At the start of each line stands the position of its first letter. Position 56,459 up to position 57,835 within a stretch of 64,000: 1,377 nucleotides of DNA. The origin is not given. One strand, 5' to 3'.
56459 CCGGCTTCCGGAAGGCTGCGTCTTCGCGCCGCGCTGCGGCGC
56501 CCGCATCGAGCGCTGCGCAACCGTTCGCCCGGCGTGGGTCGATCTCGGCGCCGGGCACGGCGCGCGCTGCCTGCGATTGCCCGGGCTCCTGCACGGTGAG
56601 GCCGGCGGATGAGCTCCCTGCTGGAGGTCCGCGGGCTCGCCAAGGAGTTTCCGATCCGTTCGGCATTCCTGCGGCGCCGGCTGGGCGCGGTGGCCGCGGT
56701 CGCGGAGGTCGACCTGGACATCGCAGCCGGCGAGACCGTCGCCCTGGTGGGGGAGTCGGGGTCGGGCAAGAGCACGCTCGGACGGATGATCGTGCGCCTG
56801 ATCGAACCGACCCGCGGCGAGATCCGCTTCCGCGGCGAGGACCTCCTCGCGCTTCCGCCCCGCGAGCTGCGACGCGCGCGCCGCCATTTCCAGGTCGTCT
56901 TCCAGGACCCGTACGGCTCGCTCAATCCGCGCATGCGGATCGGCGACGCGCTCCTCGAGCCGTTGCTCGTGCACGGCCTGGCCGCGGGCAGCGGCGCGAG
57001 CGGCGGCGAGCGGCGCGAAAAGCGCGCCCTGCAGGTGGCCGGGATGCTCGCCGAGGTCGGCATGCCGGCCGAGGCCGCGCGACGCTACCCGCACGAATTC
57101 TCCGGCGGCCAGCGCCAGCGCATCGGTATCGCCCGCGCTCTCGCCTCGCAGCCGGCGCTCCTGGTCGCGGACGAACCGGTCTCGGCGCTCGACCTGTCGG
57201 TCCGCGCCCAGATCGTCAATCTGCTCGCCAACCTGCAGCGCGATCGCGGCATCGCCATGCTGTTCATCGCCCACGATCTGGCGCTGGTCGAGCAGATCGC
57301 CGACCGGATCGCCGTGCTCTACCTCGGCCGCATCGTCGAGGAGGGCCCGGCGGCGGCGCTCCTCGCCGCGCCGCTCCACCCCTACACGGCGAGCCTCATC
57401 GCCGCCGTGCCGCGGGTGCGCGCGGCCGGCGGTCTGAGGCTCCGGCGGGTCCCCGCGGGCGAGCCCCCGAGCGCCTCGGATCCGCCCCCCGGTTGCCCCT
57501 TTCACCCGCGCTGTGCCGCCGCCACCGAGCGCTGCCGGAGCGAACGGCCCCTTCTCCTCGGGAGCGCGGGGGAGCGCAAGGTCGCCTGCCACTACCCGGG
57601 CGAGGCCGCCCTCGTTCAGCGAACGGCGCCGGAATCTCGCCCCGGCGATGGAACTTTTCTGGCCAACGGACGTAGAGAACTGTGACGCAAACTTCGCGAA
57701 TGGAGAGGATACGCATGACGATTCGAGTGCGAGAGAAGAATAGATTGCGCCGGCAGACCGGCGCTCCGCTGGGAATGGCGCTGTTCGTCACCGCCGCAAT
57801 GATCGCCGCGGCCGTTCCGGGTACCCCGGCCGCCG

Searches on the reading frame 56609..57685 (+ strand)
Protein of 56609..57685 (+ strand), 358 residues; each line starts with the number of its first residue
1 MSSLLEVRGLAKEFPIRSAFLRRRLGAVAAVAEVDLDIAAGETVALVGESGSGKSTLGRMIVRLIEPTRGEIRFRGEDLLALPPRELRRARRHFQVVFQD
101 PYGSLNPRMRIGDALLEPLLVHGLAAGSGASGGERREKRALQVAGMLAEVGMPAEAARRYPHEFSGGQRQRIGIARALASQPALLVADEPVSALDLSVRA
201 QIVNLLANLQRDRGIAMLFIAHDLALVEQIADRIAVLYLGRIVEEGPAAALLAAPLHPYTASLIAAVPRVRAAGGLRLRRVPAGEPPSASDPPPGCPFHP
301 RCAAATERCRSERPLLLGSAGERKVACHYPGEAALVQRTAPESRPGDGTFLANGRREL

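Call 70: search_protein_families(library=pfam, proteins=[window:56609-57685:+], max_evalue=0.00001)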
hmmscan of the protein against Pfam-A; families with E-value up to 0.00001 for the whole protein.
window:56609-57685:+ (358 aa): 3 families
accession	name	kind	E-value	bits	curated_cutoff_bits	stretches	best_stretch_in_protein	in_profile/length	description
PF00005.33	ABC_tran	-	4.7e-33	115.1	25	1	33-191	3-136/137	ABC transporter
PF08352.17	oligo_HPY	-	1.8e-17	63.9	27.1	1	243-309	1-65/65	Oligopeptide/dipeptide transporter, C-terminal region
PF13304.12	AAA_21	-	3.4e-06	27.8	27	0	159-227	233-303/304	AAA domain, putative AbiEii toxin, Type IV TA system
